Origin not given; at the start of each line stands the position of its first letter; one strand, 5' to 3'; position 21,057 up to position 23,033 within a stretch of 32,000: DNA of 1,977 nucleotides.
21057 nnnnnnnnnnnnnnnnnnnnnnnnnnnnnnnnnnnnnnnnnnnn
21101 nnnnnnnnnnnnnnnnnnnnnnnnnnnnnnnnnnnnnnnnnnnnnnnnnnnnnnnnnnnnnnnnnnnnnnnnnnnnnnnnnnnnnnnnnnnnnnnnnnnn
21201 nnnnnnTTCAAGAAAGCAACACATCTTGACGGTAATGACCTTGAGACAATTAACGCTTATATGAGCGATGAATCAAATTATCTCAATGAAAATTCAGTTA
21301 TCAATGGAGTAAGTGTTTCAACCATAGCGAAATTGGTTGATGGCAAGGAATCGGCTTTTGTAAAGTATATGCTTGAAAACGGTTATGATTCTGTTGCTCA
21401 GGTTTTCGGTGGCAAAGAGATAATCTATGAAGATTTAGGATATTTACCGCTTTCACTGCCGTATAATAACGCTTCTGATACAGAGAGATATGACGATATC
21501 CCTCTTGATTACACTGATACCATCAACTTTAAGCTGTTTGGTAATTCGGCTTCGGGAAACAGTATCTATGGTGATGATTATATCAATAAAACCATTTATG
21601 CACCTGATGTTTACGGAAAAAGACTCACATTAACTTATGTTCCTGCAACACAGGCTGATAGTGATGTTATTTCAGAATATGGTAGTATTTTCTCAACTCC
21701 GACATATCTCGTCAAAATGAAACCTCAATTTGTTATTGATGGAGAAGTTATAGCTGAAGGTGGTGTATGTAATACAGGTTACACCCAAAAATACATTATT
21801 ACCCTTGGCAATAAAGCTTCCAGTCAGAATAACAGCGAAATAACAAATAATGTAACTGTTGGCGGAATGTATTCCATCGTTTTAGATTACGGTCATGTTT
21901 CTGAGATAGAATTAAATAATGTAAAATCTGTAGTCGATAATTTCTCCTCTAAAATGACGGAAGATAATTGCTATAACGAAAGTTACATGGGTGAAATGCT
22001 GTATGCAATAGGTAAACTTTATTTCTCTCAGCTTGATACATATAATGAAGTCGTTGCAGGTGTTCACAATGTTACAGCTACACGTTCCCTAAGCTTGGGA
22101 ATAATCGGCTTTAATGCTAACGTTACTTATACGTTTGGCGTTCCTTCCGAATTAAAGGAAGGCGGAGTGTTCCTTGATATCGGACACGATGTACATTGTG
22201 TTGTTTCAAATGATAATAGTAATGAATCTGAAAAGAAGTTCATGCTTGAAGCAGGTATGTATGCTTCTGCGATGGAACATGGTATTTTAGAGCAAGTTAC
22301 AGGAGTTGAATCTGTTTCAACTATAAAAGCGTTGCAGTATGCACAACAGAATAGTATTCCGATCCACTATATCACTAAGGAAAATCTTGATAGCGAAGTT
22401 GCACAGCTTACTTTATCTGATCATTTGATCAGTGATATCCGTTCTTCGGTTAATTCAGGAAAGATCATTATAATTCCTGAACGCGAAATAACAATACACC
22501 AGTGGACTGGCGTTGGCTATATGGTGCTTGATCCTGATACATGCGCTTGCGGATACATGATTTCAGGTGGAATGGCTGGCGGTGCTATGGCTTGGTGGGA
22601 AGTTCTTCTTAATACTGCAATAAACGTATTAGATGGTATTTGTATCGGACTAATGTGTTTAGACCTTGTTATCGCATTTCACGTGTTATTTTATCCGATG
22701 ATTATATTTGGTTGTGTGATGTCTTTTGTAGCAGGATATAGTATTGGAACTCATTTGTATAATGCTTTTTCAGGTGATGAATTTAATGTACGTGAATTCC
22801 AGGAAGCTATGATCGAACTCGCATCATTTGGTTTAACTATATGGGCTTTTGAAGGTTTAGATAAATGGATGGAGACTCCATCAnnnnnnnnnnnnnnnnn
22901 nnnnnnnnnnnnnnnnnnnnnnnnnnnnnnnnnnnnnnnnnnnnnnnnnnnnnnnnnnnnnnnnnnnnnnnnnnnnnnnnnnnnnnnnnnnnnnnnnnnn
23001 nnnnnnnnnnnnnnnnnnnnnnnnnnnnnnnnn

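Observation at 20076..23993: Polymorphic toxin with an undescribed delivery scaffold: TM anchor, transglutaminase-like domain, ~450-aa beta-rich domain, hydrophobic helices, GEGT repeats, Hint domain and toxin tip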

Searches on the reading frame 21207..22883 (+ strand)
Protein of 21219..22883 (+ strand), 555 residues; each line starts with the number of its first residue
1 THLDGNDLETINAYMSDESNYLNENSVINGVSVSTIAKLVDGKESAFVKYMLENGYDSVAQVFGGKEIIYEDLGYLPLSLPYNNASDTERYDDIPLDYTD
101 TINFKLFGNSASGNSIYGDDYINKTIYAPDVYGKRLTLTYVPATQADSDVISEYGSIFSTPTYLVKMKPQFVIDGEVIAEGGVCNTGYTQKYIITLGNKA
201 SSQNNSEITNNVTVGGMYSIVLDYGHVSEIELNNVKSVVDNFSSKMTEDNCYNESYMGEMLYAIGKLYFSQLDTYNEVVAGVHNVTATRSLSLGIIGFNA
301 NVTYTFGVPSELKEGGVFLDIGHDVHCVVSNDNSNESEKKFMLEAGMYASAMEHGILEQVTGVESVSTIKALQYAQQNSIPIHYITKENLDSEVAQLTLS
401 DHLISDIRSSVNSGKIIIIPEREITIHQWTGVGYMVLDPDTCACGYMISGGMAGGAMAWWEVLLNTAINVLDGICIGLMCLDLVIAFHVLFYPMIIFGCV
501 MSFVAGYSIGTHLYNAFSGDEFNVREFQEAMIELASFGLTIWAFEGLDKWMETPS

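Call 12: search_protein_families(library=pfam, proteins=[window:21219-22883:+], max_evalue=10)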
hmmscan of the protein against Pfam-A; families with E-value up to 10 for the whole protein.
seq(555 aa): 1 family
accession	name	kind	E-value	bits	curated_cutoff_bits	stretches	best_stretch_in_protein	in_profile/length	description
PF03128.19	CXCXC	-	0.15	13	15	1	435-445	2-12/13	CXCXC repeat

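Call 30: find_related_loci(query=A2, collection=genome_contigs, flank=10000)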
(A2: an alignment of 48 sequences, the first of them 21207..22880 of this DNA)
Query A2 (558 aa) in genome_contigs; peptide patterns used: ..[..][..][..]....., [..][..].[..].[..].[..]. (x = any residue, [..] = any of these).
175 stretches matched a pattern; 108 encode a relative of the query (tblastn E <= 1e-3); the best 80 are kept; 80 distinct loci.
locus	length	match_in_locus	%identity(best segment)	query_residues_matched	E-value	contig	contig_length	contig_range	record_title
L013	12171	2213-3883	84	1-557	0e+0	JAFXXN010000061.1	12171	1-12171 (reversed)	MAG: Lachnospiraceae bacterium isolate RGIG6836 Sheep_Rumen-4__c438494, whole genome shotgun sequence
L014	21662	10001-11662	84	1-556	0e+0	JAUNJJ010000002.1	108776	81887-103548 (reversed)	MAG: Oscillospiraceae bacterium isolate S2A_St_21 NODE_29_length_108776_cov_31.307310, whole genome shotgun sequence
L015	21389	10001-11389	57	1-461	0e+0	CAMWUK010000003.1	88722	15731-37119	MAG TPA_asm: uncultured Clostridiaceae bacterium isolate SRR14411333_bin.4_metawrap_v1.3_MAG genome assembly, contig: NO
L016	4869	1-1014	80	220-557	0e+0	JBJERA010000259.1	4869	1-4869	MAG: Hominimerdicola sp. isolate PUUB53_bin.010 NODE_6537_length_4869_cov_6.043830, whole genome shotgun sequence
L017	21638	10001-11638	51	1-540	2e-179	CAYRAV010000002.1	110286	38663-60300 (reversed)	MAG TPA_asm: uncultured Lachnospiraceae bacterium isolate ERP125879_co2_176 genome assembly, contig: NODE_27_length_1102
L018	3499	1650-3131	55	1-494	0e+0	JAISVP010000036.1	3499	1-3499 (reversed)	MAG: Oscillospiraceae bacterium isolate Mx356_bin40 k119_1190381, whole genome shotgun sequence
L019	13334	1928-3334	55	1-467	2e-176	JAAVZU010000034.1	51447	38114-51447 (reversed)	MAG: Lachnospiraceae bacterium isolate ABMPRH_325_0 k141_549761, whole genome shotgun sequence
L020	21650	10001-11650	49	1-542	9e-172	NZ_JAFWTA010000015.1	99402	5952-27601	MAG: Ruminococcus sp. isolate RGIG6044 Sheep_Omasum-4__c252987, whole genome shotgun sequence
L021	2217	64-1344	55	51-477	8e-166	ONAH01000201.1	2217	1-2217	uncultured Clostridiales bacterium isolate RUG122 genome assembly, contig: k87_43120768, whole genome shotgun sequence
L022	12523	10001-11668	45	1-556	1e-153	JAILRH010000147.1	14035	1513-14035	MAG: Lachnospiraceae bacterium isolate RUI379 k141_934121_flag=0_multi=12.0000_len=14035, whole genome shotgun sequence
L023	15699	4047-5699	43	1-541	3e-143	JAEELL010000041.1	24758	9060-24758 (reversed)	MAG: Lachnospiraceae bacterium isolate Tb.RUG.215 k141_3694669_flag=0_multi=15.5923_len=24758, whole genome shotgun sequ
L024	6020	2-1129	53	108-483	2e-133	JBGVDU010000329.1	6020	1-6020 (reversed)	MAG: Acutalibacteraceae bacterium isolate fecal_MAG_43 fecal_MAG_43_contig_0329, whole genome shotgun sequence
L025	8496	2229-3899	37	1-543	8e-113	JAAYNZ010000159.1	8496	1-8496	MAG: Candidatus Epulonipiscium sp. isolate AS21ysBPME_3 133619_AS21, whole genome shotgun sequence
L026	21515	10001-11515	38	54-556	3e-108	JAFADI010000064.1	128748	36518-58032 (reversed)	MAG: Bacillota bacterium isolate OH_SBB_72 k127_379115, whole genome shotgun sequence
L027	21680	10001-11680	36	1-543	1e-107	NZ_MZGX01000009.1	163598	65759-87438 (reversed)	Ruminiclostridium hungatei strain DSM 14427 CLHUN_contig000009, whole genome shotgun sequence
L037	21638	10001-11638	35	1-540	6e-100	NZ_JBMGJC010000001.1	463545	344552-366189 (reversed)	Pelotomaculum propionicicum strain C1 NODE_6_length_463545_cov_14.461514, whole genome shotgun sequence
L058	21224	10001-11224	32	52-461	1e-62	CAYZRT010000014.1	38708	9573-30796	MAG TPA_asm: uncultured Smithella sp. isolate SRP192927_co6_71 genome assembly, contig: NODE_1708_length_38708_cov_11.57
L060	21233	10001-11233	31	42-459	7e-58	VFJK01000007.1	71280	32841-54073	MAG: Geobacter sp. isolate Bin_37_8 c_000000467848, whole genome shotgun sequence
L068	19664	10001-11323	30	66-497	1e-53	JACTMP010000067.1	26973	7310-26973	MAG: Chloroflexota bacterium isolate BJ8 scaffold_1509, whole genome shotgun sequence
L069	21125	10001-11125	31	70-460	6e-53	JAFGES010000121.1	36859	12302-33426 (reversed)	MAG: Desulfobacterales bacterium isolate Zod_Metabat.1250 k87_13024759, whole genome shotgun sequence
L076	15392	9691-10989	29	33-459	2e-47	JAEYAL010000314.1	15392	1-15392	MAG: Actinomycetes bacterium isolate OH_HDB_274 k127_1212136, whole genome shotgun sequence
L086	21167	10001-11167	29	70-467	8e-44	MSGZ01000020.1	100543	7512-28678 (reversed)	MAG: Ruminococcus sp. Phil11 707_L1_merged_contig_333, whole genome shotgun sequence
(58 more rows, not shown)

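Call 32: predict_structure(alignment_id=A2)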
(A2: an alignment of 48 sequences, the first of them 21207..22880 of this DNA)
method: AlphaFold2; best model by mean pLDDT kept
length: 558 residues; sequences in the alignment: 48
mean_pLDDT: 83.7   pTM: 0.64
mean pLDDT of the five models: 83.7, 81.9, 81.6, 80.3, 80.0
residues with pLDDT >= 90: 185; 70-90: 306; 50-70: 53; < 50: 14
segments of 3 or more residues with pLDDT < 50: 1-3, 83-85, 456-460
pLDDT, mean of each block of 10 residues (from residue 1): 63 85 86 82 82 85 76 56 52 61 86 77 84 88 95 91 91 95 94 92 69 90 90 82 84 86 92 91 90 87 86 84 85 86 90 90 85 92 95 94 89 93 91 86 88 57 72 88 86 87 88 88 70 87 85 61
secondary structure, 60 per line:
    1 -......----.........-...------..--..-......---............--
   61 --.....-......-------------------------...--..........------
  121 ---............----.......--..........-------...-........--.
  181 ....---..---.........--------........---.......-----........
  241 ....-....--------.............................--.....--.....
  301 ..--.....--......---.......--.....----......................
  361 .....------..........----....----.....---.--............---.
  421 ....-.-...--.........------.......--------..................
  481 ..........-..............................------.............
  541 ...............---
elements in order: E2-7 H12-20 H38-43 H47-58 H63-67 E69-74 E105-114 E124-131 H132-135 E140-146 H149-158 E170-177 E180-184 E193-201 E210-217 E221-227 H233-244 H246-249 H258-286 E289-293 E296-302 E305-309 E312-317 E321-327 E330-334 H339-365 H372-381 E386-389 H394-398 H405-416 E420-424 E428-430 E433-441 E448-454 H463-490 H492-521 H528-555

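Call 36: fold_search(model_id=the predicted structure, library=pdb)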
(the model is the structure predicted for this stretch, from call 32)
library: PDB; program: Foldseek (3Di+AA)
matches with E <= 10: 381; with E <= 0.001: 0
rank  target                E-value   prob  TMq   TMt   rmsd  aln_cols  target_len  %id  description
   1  9a2i_MODEL_1_A        2.2e-02  0.12  0.08  0.07  26.4       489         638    9  Model of E. coli DnaK by in-cell photo-crosslinking MS and deep learning (released 2023-02-24)
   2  7jwj_A                6.0e-02  0.10  0.09  0.16  20.5       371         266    5  Crystal Structure of B17-C1 TCR-H2Db (released 2021-07-07)
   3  9bwa_B                1.6e-01  0.03  0.08  0.11  21.0       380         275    8  Crystal structure of the Transport and Golgi Organization protein 2 Homolog (TANGO2) (released 2025-04-30)
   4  6a4m                  1.8e-01  0.04  0.06  0.10  21.2       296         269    7  Structure of urate oxidase from Bacillus subtilis 168 (released 2019-06-26)
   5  3a1z_D                2.1e-01  0.08  0.08  0.17  17.1       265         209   10  Crystal structure of juvenile hormone binding protein from silkworm (released 2010-04-28)
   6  7kzi_A                2.5e-01  0.04  0.06  0.06  28.8       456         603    7  Intermediate state (QQQ) of near full-length DnaK alternatively fused with a substrate peptide (released 2021-05-12)
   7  3a1z_A                3.2e-01  0.08  0.08  0.18  16.5       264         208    8  Crystal structure of juvenile hormone binding protein from silkworm (released 2010-04-28)
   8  3aot                  4.1e-01  0.04  0.06  0.13  18.9       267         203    9  Crystal structure of juvenile hormone binding protein from silkworm in its apo form (released 2011-10-12)
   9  8sv7_A                4.6e-01  0.03  0.08  0.12  19.3       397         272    8  The 1.53 Angstrom structure of human Tango2 (released 2024-06-26)
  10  4lcv_D                4.8e-01  0.06  0.07  0.18  13.4       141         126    9  Crystal Structure of DOC2B C2A domain (released 2013-09-11)
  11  1v2i_A                5.1e-01  0.02  0.06  0.08  20.3       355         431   10  Structure of the hemagglutinin-neuraminidase from human parainfluenza virus type III (released 2004-02-03)
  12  3gko                  5.1e-01  0.02  0.06  0.11  22.3       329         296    9  Crystal structure of urate oxydase using surfactant Poloxamer 188 as a New Crystallizing Agent (released 2010-02-23)
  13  6bxz_A                5.4e-01  0.05  0.08  0.12  18.1       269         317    8  Crystal Structure of Pig Protocadherin-15 EC10-MAD12 (released 2018-11-28)
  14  3a1z_B                5.4e-01  0.04  0.06  0.12  19.1       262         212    9  Crystal structure of juvenile hormone binding protein from silkworm (released 2010-04-28)
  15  2kho                  6.0e-01  0.02  0.06  0.06  35.5       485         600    8  NMR-RDC / XRAY structure of E. coli HSP70 (DNAK) chaperone (1-605) complexed with ADP and substrate (released 2009-05-12)
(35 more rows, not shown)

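Call 41: search_protein_families(library=pfam, proteins=[L027:4486-8832:+, L037:3673-8757:+, L060:15607-20286:+, L086:4165-8793:+], max_evalue=0.01)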
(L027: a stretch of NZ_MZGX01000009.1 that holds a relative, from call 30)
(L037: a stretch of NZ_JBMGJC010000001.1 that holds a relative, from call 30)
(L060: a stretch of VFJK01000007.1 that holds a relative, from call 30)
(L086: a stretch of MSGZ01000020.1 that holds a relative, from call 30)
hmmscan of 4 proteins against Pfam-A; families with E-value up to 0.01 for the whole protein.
L027:4486-8832:+ (1449 aa): 11 families
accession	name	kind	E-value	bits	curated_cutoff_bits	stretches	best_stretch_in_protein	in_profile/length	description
PF00092.34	VWA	-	1.7e-18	67.8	23.8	1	598-773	1-171/174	von Willebrand factor type A domain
PF13519.12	VWA_2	-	1.9e-15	57.8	27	1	599-712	1-106/107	von Willebrand factor type A domain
PF13243.12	SQHop_cyclase_C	-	8e-13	48.5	26.1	2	198-287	155-237/319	Squalene-hopene cyclase C-terminal domain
PF13249.12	SQHop_cyclase_N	-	7.1e-08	32.4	26.2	0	205-285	2-73/291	Squalene-hopene cyclase N-terminal domain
PF11797.14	WxLIP_HBD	-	2.3e-05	24.8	28.9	0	1015-1102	45-131/138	WxL Interacting Protein, host binding domain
PF23981.1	DUF7305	-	2.5e-05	24.7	27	1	1335-1423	84-172/185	Domain of unknown function (DUF7305)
PF07678.20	TED_complement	-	4.8e-05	23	22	0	166-272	75-192/312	A-macroglobulin TED domain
PF13768.12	VWA_3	-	0.0014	19.2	27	1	687-763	81-155/155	von Willebrand factor type A domain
PF25275.1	Golvesin_C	-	0.0022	18.5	31.6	1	948-1008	35-92/132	Golvesin C-terminal domain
PF06707.17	DUF1194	-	0.0048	16.6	27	0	654-733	68-146/206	Protein of unknown function (DUF1194)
PF24318.1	DUF7490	-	0.0082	16.2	27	0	1126-1173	21-66/106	Domain of unknown function (DUF7490)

L037:3673-8757:+ (1695 aa): 16 families
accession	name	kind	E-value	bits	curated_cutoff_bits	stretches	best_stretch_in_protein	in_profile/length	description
PF24684.1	Vgb_lyase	-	1.4e-15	57.3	50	1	740-860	13-132/290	Virginiamycin B lyase family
PF08450.18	SGL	-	2e-13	51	26.3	1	786-820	188-222/246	SMP-30/Gluconolactonase/LRE-like region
PF13243.12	SQHop_cyclase_C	-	9.7e-11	41.7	26.1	1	144-234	146-232/319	Squalene-hopene cyclase C-terminal domain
PF01835.25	MG2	-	2.9e-08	34.4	32.8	0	1071-1151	4-80/96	MG2 domain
PF11797.14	WxLIP_HBD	-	1.1e-07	32.3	28.9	0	1190-1266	41-117/138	WxL Interacting Protein, host binding domain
PF13249.12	SQHop_cyclase_N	-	8.6e-07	28.9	26.2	1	143-189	32-77/291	Squalene-hopene cyclase N-terminal domain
PF07494.17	Reg_prop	-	4.2e-06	26.8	20.4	0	661-676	8-23/24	Two component regulator propeller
PF01436.27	NHL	-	1.8e-05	24.9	20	0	580-604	3-27/28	NHL repeat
PF07678.20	TED_complement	-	0.00011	21.8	22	1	158-233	64-138/312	A-macroglobulin TED domain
PF18911.6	PKD_4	-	0.00027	21.4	27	1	979-1060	4-84/85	PKD domain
PF22352.2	K319L-like_PKD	-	0.0014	19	27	0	996-1061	11-84/84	K319L-like, PKD domain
PF07705.17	CARDB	-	0.002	18.8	22.7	1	1294-1372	10-81/101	CARDB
PF02752.27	Arrestin_C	-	0.0074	17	27.7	0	1292-1326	9-43/137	Arrestin (or S-antigen), C-terminal domain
PF16583.11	ZirS_C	-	0.0085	16.1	26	0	1168-1243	40-115/145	Zinc-regulated secreted antivirulence protein C-terminal domain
PF21027.3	Sde0182_C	-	0.0087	17.1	27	0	998-1047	1-51/83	Cellulose-binding protein Sde0182, C-terminal domain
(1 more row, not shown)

L060:15607-20286:+ (1560 aa): 6 families
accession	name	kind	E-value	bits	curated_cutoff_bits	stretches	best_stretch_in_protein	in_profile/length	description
PF17517.7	IgGFc_binding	-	1e-75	255.2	25.6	1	129-427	1-297/297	IgGFc binding protein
PF09136.16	Glucodextran_B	-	5.8e-34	116.3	27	3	1108-1190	1-82/83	Glucodextranase, domain B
PF19077.6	Big_13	-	1.1e-10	42.3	27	0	1389-1448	32-95/102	Bacterial Ig-like domain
PF11797.14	WxLIP_HBD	-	2.7e-05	24.6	28.9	1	781-879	24-117/138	WxL Interacting Protein, host binding domain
PF17936.7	Big_6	-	2.9e-05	24.7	27.6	0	1382-1446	11-76/83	Bacterial Ig domain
PF12245.14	Big_3_2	-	9.4e-05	23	23.3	0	1240-1277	82-122/122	Bacterial Ig-like domain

L086:4165-8793:+ (1543 aa): 5 families
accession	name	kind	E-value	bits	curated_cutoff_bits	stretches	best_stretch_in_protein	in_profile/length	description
PF11797.14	WxLIP_HBD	-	9.2e-08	32.6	28.9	0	1380-1449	47-118/138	WxL Interacting Protein, host binding domain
PF01835.25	MG2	-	0.00017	22.3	32.8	0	1373-1460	14-96/96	MG2 domain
PF16480.10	DUF5057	-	0.0002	21.3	27.9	1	815-862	330-378/378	Domain of unknown function (DUF5057)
PF22544.2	HYDIN_VesB_CFA65-like_Ig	-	0.0032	18.1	25.5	0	1373-1451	18-91/100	HYDIN/CFA65/VesB-like, Ig-like domain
PF10648.15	Gmad2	-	0.006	17.3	25.7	0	1370-1439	7-74/86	Immunoglobulin-like domain of bacterial spore germination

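Call 68: search_protein_representatives(protein=window:21207-22586:+)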
Query: 460 residues. Proteins with E-value up to 0.001 (for the whole library): 3527; up to 1e-10: 2330; up to 1e-30: 592. The best 150 are listed.
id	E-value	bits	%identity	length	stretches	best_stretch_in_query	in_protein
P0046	1.7e-196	669.8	66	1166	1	1-460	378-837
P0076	1.1e-170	584.7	59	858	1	1-460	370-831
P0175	3.0e-153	527.2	82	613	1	171-460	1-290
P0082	1.2e-131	456.1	47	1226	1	1-460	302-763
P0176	2.1e-119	415.8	47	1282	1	17-460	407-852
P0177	4.1e-103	362.0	41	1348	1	35-460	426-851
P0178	6.0e-102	358.2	42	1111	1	1-460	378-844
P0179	8.0e-101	354.5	59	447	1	194-460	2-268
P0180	4.7e-100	352.0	43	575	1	48-459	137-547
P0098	2.7e-98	346.2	42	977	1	40-460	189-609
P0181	1.7e-97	343.5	39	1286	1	24-460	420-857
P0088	4.2e-97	342.2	40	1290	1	29-460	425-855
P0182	1.9e-94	333.5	40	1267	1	13-460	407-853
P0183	1.2e-92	327.5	39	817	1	24-460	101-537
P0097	5.2e-91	322.1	39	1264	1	44-460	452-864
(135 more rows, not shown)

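Call 69: search_protein_families(library=pfam, proteins=[L086:8789-11728:+, L060:8711-11854:+, L058:8264-11578:+, L076:8230-11364:+, L069:8432-14230:+, L068:8414-12247:+], max_evalue=0.01)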
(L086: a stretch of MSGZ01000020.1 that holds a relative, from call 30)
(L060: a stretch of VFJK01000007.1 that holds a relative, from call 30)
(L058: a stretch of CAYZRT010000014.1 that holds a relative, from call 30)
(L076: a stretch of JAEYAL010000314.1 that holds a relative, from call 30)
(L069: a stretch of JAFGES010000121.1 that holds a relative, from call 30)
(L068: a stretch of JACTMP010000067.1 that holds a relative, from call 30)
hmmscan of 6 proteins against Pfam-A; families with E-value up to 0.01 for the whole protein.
L086:8789-11728:+ (980 aa): 1 family
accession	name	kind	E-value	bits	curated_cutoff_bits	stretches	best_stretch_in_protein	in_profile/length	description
PF01841.26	Transglut_core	-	8e-14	52.3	23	1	212-352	12-108/108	Transglutaminase-like superfamily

L060:8711-11854:+ (1048 aa): 2 families
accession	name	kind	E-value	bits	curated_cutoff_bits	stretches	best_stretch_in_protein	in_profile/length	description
PF01841.26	Transglut_core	-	3.1e-14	53.6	23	1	239-387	3-108/108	Transglutaminase-like superfamily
PF00877.26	NLPC_P60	-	1.3e-08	35.1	23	1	882-961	1-78/105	NlpC/P60 family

L058:8264-11578:+ (1105 aa): 1 family
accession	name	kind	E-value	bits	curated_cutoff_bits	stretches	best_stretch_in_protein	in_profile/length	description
PF01841.26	Transglut_core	-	3.5e-17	63.1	23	1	372-520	6-108/108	Transglutaminase-like superfamily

L076:8230-11364:+ (1045 aa): 1 family
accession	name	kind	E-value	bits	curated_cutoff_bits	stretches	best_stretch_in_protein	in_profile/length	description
PF01841.26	Transglut_core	-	8.1e-13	49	23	1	310-449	18-108/108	Transglutaminase-like superfamily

L069:8432-14230:+ (1933 aa): 2 families
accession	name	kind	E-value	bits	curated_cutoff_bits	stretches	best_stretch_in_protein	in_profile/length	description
PF01841.26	Transglut_core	-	7.7e-18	65.2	23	1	310-459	3-108/108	Transglutaminase-like superfamily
PF23657.1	DUF7151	-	0.00022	21.6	27.2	0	1414-1432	22-40/46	Domain of unknown function (DUF7151)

L068:8414-12247:+ (1278 aa): 2 families
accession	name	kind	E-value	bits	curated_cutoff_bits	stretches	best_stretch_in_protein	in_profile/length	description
PF01841.26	Transglut_core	-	6.9e-09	36.4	23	1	261-373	16-99/108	Transglutaminase-like superfamily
PF00404.24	Dockerin_1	-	0.0018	18.9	22.9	1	379-422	3-52/57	Dockerin type I domain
